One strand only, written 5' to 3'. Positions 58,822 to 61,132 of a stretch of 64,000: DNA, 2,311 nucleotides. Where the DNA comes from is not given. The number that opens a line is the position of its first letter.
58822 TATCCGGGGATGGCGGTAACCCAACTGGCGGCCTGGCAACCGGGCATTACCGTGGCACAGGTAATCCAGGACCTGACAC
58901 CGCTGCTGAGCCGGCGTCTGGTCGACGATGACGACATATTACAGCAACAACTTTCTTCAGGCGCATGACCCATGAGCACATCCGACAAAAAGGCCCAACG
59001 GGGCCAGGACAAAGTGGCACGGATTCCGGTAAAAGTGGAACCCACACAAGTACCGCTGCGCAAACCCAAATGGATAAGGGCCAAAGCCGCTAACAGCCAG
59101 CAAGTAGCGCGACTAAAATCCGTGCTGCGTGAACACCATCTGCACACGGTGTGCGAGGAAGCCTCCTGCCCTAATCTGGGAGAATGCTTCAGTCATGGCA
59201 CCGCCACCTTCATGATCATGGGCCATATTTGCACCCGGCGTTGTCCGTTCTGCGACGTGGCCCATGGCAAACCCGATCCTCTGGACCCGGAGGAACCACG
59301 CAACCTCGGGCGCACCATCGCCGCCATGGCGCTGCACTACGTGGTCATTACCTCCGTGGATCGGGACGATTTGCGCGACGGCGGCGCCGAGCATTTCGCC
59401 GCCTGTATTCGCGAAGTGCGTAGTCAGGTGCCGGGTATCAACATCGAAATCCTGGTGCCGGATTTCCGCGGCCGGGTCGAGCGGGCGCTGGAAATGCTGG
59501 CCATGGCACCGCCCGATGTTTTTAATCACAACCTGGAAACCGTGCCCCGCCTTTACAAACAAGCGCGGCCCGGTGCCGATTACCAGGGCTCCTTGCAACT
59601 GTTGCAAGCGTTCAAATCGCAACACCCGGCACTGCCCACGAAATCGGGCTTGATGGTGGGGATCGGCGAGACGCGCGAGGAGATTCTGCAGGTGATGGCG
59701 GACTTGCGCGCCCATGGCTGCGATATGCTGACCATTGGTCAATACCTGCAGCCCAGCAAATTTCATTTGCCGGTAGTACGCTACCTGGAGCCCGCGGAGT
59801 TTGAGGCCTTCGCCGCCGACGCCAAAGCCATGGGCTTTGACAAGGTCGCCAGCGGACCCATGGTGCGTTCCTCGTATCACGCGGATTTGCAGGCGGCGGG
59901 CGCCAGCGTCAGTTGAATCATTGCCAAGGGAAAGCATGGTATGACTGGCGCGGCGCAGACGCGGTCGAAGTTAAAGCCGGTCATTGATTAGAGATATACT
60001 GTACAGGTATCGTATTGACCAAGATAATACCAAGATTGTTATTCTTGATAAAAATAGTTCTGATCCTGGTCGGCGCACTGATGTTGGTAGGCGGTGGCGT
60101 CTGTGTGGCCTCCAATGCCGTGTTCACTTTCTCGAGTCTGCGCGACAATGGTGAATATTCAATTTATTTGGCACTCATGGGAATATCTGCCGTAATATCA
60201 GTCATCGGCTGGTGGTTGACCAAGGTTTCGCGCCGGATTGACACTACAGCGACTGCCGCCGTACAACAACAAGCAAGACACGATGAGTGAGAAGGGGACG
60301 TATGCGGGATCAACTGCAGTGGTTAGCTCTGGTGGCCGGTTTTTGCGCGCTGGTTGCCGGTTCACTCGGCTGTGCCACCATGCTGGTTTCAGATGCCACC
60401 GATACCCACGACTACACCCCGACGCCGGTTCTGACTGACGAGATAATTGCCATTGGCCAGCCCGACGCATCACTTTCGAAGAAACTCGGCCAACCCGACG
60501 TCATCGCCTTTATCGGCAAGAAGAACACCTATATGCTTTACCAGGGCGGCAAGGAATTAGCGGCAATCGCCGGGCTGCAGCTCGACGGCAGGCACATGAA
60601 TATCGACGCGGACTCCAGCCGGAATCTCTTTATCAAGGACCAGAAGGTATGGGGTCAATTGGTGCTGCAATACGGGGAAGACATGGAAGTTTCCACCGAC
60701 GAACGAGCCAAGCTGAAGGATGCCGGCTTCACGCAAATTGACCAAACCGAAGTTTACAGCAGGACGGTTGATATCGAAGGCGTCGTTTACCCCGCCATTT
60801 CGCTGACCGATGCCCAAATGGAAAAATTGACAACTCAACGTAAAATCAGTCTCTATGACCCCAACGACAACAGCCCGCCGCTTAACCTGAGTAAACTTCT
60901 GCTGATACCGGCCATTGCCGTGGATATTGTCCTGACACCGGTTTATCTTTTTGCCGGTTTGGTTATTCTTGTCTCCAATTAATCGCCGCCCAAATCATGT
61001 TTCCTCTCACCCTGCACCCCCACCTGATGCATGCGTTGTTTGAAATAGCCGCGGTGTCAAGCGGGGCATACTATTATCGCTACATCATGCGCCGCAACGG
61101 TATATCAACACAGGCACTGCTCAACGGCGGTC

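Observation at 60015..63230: Candidate undescribed lipidation system: Cys-containing membrane peptide, lipoprotein, Lgt paralogue and Tes-like radical SAM enzyme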

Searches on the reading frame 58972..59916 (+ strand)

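Call 3: search_protein_families(library=pfam, proteins=[window:58972-59916:+], max_evalue=0.1)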
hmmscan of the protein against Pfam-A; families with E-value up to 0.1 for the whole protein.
window:58972-59916:+ (314 aa): 2 families
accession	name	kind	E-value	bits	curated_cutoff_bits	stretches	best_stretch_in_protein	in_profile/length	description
PF04055.27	Radical_SAM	-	2.5e-24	86.8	29.5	1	81-244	1-165/166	Radical SAM superfamily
PF16881.10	LIAS_N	-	1.6e-07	32.1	27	1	23-66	54-96/96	N-terminal domain of lipoyl synthase of Radical_SAM family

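Call 4: search_protein_families(library=ncbifam, proteins=[window:58972-59916:+], max_evalue=0.1)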
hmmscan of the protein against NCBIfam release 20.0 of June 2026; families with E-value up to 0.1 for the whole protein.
window:58972-59916:+ (314 aa): 12 families
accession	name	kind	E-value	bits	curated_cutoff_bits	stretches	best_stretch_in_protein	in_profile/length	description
NF009544.0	PRK12928.1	subfamily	8.3e-138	458.6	210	1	7-308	4-297/300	lipoyl synthase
TIGR00510.1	lipA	equivalog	1.2e-130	435.2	310.25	1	25-311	11-298/302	lipoyl synthase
NF004019.1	PRK05481.1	subfamily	6.2e-130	432.6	203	1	31-310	1-279/286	lipoyl synthase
NF053790.1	LplA_LipA_fuse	exception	2.3e-116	389.8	800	1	29-305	331-604/606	bifunctional lipoate--protein ligase/lipoyl synthase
TIGR00433.2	bioB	equivalog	5.1e-08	32.5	225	1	169-260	133-223/307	biotin synthase BioB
NF053743.1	LipS2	equivalog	9.5e-06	25.3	270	1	192-250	139-195/292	LipS2 family lipoyl synthase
TIGR03910.1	pyrrolys_PylB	equivalog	7.7e-05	21.7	348.2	1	79-259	58-239/347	methylornithine synthase PylB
NF006308.0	PRK08508.1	equivalog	0.00083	18.6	377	1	118-262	55-192/279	biotin synthase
NF004884.0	PRK06245.1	equivalog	0.0013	17.7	209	0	221-246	170-195/340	7,8-didemethyl-8-hydroxy-5-deazariboflavin synthase subunit CofG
TIGR03957.1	rSAM_HmdB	equivalog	0.0018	17.5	320.9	1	142-240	107-201/317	5,10-methenyltetrahydromethanopterin hydrogenase cofactor biosynthesis protein HmdB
NF006687.0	PRK09234.1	equivalog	0.0058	14.8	1018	0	218-247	233-262/849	bifunctional FO biosynthesis protein CofGH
TIGR03550.1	F420_cofG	equivalog_domain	0.016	14.4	213.35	0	220-247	162-189/322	7,8-didemethyl-8-hydroxy-5-deazariboflavin synthase CofG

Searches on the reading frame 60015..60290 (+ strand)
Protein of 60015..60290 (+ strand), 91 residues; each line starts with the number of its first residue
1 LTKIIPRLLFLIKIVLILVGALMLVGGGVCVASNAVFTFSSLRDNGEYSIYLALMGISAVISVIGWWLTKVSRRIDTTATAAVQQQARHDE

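Call 3: search_protein_families(library=pfam, proteins=[window:60015-60290:+], max_evalue=0.1)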
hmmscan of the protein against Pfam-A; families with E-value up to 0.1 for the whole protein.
window:60015-60290:+ (91 aa): 4 families
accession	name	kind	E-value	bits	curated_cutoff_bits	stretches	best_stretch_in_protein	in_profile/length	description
PF01545.26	Cation_efflux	-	0.012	15.8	26.6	1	12-86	66-142/198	Cation efflux family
PF11297.13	DUF3098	-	0.017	15.1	25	0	9-30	9-30/67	Protein of unknown function (DUF3098)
PF03419.18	Peptidase_U4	-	0.026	14.3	28.4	1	8-77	82-143/284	Sporulation factor SpoIIGA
PF00335.26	Tetraspanin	-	0.029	14.5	32.1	1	8-66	4-62/225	Tetraspanin family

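Call 4: search_protein_families(library=ncbifam, proteins=[window:60015-60290:+], max_evalue=0.1)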
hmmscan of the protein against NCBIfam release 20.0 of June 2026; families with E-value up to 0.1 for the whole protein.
window:60015-60290:+ (91 aa): 2 families
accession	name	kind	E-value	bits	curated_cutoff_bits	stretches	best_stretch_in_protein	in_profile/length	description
TIGR01297.1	CDF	superfamily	0.044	13.1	82.35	1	17-84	75-143/285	cation diffusion facilitator family transporter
NF033218.1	anchor_AmaP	equivalog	0.078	12.8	55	1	1-68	1-64/166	alkaline shock response membrane anchor protein AmaP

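Call 93: search_protein_families(library=padloc, proteins=[window:60015-60290:+], max_evalue=0.001)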
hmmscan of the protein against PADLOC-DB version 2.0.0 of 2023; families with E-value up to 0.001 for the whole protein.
window:60015-60290:+ (91 aa): 0 families

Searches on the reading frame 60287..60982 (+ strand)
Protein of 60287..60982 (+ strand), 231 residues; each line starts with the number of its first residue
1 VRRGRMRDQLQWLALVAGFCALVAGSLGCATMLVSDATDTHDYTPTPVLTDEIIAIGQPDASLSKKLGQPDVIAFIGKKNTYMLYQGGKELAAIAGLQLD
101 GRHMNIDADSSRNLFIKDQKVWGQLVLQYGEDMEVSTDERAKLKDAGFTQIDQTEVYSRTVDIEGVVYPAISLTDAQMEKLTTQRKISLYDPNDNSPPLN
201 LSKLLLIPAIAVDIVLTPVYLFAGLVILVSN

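Call 3: search_protein_families(library=pfam, proteins=[window:60287-60982:+], max_evalue=0.1)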
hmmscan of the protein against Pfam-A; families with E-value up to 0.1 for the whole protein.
window:60287-60982:+ (231 aa): 0 families

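Call 4: search_protein_families(library=ncbifam, proteins=[window:60287-60982:+], max_evalue=0.1)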
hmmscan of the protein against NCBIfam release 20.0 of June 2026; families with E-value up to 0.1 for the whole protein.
window:60287-60982:+ (231 aa): 0 families

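Call 93: search_protein_families(library=padloc, proteins=[window:60302-60982:+], max_evalue=0.001)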
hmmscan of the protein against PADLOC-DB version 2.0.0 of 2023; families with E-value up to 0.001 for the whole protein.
window:60302-60982:+ (226 aa): 0 families
